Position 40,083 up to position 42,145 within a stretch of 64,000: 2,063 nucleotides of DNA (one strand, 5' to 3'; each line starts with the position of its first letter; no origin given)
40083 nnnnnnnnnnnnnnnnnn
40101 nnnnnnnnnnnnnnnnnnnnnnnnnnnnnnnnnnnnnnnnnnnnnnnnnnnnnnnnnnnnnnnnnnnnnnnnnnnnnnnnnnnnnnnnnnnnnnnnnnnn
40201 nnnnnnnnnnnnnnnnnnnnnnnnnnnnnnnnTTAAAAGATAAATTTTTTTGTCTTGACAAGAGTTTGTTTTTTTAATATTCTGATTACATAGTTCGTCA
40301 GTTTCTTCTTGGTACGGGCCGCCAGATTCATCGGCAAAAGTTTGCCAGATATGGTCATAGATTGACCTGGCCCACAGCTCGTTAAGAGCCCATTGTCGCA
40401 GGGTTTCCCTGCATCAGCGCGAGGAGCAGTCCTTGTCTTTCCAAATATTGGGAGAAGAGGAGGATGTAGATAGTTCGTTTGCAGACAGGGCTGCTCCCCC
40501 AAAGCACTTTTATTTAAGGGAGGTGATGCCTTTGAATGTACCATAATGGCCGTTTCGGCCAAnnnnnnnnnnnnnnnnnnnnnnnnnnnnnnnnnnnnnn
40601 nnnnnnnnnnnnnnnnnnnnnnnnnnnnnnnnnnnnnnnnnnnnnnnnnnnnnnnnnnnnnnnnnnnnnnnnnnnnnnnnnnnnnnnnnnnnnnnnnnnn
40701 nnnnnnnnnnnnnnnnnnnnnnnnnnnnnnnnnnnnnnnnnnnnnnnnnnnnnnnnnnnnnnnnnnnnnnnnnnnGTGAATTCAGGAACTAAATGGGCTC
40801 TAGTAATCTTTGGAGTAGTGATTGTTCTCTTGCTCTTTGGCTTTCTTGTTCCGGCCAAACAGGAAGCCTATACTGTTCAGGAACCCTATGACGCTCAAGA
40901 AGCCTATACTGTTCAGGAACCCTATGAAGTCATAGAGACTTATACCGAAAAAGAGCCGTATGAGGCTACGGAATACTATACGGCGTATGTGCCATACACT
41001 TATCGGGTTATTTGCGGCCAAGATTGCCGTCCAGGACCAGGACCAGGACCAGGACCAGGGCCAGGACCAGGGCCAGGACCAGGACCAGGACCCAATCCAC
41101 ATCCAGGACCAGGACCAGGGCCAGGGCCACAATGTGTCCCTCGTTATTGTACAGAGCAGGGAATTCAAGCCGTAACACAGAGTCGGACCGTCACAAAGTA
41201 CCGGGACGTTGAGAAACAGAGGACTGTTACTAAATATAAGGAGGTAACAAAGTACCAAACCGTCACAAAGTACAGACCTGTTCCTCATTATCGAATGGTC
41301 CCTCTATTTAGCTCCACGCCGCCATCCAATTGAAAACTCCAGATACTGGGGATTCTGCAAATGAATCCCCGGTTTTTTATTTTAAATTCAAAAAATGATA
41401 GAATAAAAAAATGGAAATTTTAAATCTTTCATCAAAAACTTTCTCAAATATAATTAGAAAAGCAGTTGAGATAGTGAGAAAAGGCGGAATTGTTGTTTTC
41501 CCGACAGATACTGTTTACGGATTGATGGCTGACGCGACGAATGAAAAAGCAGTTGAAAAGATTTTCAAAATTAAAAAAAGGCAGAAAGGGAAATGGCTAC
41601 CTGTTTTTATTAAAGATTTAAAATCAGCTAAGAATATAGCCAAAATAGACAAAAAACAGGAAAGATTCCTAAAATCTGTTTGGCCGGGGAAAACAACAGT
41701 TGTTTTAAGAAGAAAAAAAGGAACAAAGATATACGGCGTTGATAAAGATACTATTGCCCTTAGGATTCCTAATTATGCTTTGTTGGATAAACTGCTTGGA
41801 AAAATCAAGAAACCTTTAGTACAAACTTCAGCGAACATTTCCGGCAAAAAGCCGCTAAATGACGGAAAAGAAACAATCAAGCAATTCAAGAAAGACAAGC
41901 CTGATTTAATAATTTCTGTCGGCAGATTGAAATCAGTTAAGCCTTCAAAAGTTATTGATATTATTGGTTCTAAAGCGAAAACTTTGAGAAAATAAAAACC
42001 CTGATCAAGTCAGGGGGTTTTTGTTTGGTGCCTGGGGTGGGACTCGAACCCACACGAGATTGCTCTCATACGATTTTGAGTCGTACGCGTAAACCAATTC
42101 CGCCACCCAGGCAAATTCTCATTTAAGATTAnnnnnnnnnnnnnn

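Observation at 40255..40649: Orphan ~360-nt highly structured RNA with its own promoter and terminator, class not recognisable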

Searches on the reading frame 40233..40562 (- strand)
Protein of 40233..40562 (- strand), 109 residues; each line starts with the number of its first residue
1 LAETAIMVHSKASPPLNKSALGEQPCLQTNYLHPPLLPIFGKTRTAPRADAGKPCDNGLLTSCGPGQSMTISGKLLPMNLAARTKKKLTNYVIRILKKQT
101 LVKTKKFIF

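Call 12: search_protein_families(library=pfam, proteins=[window:40233-40562:-], max_evalue=0.01)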
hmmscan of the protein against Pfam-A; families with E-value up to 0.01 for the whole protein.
window:40233-40562:- (109 aa): 0 families

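Call 62: find_homologous_proteins(query=window:40233-40562:-, max_evalue=0.001)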
Query window:40233-40562:-: 1 candidates shared short words with the query, none scored E <= 0.001.
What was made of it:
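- The minus-strand ORF has no homologue (call 62).
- Tried and rejected: The minus-strand 109-aa ORF (40233-40562) has no Pfam hit (call 12) and no homologue in 5.8 billion proteins (call 62).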

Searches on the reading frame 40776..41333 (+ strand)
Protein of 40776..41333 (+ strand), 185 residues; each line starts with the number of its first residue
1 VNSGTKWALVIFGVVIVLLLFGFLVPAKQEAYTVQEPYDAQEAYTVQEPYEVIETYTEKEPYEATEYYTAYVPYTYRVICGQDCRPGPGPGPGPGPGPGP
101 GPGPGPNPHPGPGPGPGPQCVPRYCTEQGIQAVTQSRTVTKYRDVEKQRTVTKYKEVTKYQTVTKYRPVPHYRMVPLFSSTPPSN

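Call 12: search_protein_families(library=pfam, proteins=[window:40776-41333:+], max_evalue=0.01)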
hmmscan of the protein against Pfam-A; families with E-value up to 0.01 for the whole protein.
window:40776-41333:+ (185 aa): 1 family
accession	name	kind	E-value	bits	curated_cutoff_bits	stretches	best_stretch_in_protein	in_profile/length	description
PF22584.1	CFAP143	-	0.0069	16.7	27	1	81-156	113-187/437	Cilia- and flagella-associated protein 143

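Call 30: find_homologous_proteins(query=window:40776-41333:+, max_evalue=0.00001)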
Query window:40776-41333:+ (185 aa): 53 proteins with E <= 0.00001 among 1040 candidates.
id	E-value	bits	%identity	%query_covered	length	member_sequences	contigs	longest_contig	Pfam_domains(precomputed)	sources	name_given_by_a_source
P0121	6.4e-63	230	63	99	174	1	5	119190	-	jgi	jgi:hypothetical protein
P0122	1.0e-31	128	42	95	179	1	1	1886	-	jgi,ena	-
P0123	1.4e-31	128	44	96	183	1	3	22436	-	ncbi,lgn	-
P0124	2.3e-25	107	42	96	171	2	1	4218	-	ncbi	-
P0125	3.3e-18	84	36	98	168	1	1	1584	-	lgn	-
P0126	1.8e-14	72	33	81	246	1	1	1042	-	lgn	-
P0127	4.9e-14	70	35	43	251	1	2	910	-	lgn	-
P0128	3.2e-13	68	29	92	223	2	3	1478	-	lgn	-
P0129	4.5e-13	67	35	96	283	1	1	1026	-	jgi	-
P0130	8.0e-13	66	38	90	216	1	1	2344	-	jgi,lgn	jgi:hypothetical protein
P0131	1.4e-12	66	31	81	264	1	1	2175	PF13248.12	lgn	-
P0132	3.5e-12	64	32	90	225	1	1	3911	-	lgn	-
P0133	6.0e-12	64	31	94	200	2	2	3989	-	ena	-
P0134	6.5e-12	63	31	81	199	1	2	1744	-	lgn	-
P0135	7.1e-12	63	28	81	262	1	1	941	-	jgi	jgi:hypothetical protein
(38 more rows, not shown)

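Call 31: find_encoding_contigs(protein=P0121, flank=3500, max_places=5)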
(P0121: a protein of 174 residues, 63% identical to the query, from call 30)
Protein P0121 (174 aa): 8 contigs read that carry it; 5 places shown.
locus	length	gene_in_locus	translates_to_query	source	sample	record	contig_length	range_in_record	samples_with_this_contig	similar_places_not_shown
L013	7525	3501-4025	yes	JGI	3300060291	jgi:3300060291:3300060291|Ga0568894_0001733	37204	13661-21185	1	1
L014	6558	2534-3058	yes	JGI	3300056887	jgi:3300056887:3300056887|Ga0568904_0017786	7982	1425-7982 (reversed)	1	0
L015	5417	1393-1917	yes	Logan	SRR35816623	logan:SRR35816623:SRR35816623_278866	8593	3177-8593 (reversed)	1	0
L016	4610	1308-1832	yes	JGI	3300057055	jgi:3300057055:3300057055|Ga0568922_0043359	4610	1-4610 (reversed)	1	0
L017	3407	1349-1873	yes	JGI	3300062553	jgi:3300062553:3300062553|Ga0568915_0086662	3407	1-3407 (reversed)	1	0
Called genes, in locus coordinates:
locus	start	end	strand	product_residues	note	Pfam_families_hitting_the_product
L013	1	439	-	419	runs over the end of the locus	PF00275:EPSP_synthase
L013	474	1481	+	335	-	PF01933:CofD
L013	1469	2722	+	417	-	PF00483:NTP_transferase, PF12804:NTP_transf_3, PF24894:Hexapep_GlmU (faint), PF25084:LbH_EIF2B, PF14602:Hexapep_2 (faint), PF00132:Hexapep, PF25087:GMPPB_C (weak), PF00132:Hexapep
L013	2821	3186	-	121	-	-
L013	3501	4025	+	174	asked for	-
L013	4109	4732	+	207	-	PF01300:Sua5_yciO_yrdC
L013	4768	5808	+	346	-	PF00814:TsaD, PF22521:HypF_C_2 (faint)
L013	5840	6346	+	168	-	PF14378:PAP2_3 (faint), PF01569:PAP2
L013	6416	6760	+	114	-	PF09685:MamF_MmsF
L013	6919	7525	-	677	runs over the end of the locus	PF01751:Toprim, PF01131:Topoisom_bac, PF01396:Zn_ribbon_Top1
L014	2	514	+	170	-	?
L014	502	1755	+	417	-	PF00483:NTP_transferase, PF12804:NTP_transf_3, PF24894:Hexapep_GlmU (faint), PF25084:LbH_EIF2B, PF14602:Hexapep_2 (faint), PF00132:Hexapep, PF25087:GMPPB_C (weak), PF00132:Hexapep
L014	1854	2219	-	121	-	-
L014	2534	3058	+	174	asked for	-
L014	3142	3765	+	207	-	PF01300:Sua5_yciO_yrdC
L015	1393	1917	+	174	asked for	-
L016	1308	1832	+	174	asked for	-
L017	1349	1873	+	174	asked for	-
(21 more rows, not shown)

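Call 32: find_encoding_contigs(protein=P0123, flank=3500, max_places=3)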
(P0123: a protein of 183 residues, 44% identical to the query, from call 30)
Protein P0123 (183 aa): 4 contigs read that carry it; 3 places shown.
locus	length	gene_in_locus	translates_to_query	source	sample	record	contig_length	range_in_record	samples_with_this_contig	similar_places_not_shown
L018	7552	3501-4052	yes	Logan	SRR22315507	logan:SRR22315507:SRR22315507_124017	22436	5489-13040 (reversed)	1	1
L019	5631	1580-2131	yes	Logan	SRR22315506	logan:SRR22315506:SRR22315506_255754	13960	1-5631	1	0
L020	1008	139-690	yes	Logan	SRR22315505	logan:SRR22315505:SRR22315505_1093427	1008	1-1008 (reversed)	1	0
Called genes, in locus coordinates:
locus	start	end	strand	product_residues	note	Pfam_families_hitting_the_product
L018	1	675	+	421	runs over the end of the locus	PF00890:FAD_binding_2 (faint), PF01134:GIDA (faint), PF01266:DAO (faint), PF03486:HI0933_like, PF07992:Pyr_redox_2, PF12831:FAD_oxidored (weak), PF22780:HI0933_like_1st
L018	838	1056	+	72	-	-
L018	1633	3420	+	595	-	PF00009:GTP_EFTU, PF01926:MMR_HSR1 (weak), PF22042:EF-G_D2, PF03144:GTP_EFTU_D2, PF00679:EFG_C, PF21018:BipA_C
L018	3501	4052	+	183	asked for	-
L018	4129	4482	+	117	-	PF24709:DUF7670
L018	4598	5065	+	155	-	-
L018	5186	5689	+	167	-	-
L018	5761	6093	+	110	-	PF02261:Asp_decarbox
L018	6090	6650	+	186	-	PF00210:Ferritin (faint), PF02915:Rubrerythrin, PF23458:DUF7130 (weak), PF21349:RUBY_RBDX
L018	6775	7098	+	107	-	-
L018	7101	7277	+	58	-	-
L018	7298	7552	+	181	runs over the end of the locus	-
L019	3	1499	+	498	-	?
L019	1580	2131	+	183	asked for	-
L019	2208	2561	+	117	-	PF24709:DUF7670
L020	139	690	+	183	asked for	-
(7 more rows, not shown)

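Call 33: find_encoding_contigs(protein=P0124, flank=3500, max_places=2)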
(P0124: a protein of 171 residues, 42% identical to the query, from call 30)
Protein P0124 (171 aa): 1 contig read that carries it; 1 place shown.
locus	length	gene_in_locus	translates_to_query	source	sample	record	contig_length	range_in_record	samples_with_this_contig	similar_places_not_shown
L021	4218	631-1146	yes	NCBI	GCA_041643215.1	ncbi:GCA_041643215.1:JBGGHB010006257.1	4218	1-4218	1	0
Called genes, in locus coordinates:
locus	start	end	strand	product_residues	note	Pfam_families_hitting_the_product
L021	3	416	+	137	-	?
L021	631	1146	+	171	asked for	-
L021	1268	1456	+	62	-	-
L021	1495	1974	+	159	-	-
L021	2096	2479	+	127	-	-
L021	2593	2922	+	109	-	PF02261:Asp_decarbox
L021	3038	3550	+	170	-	-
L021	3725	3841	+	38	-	-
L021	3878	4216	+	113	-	?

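Call 51: find_encoding_contigs(protein=P0122, flank=3000, max_places=3)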
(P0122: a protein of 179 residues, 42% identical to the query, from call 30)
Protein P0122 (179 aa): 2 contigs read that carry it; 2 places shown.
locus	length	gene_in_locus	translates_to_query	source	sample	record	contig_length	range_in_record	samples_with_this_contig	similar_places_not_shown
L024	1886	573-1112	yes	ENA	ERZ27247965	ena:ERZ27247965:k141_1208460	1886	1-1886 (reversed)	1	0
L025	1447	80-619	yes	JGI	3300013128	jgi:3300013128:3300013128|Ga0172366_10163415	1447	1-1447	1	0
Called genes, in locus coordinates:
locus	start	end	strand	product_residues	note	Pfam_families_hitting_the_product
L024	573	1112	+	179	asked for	-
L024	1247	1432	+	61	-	PF01300:Sua5_yciO_yrdC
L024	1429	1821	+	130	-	PF01300:Sua5_yciO_yrdC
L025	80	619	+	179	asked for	-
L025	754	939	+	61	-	PF01300:Sua5_yciO_yrdC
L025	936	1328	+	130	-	PF01300:Sua5_yciO_yrdC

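Call 52: find_encoding_contigs(protein=P0125, flank=3000, max_places=3)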
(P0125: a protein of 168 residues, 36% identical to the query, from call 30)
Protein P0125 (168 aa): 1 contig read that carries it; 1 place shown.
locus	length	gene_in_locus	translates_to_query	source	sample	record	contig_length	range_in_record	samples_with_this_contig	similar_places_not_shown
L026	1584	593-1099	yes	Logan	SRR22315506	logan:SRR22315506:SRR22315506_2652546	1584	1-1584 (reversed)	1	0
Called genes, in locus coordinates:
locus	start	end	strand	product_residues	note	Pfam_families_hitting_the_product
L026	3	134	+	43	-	?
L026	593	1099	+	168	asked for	-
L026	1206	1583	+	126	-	?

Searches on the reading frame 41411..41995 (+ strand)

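Call 12: search_protein_families(library=pfam, proteins=[window:41411-41995:+], max_evalue=0.01)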
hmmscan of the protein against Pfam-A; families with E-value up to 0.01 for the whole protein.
window:41411-41995:+ (194 aa): 1 family
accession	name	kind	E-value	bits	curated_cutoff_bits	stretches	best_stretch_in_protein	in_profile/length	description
PF01300.24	Sua5_yciO_yrdC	-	2.1e-47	161.4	25.1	1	20-194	1-177/178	Telomere recombination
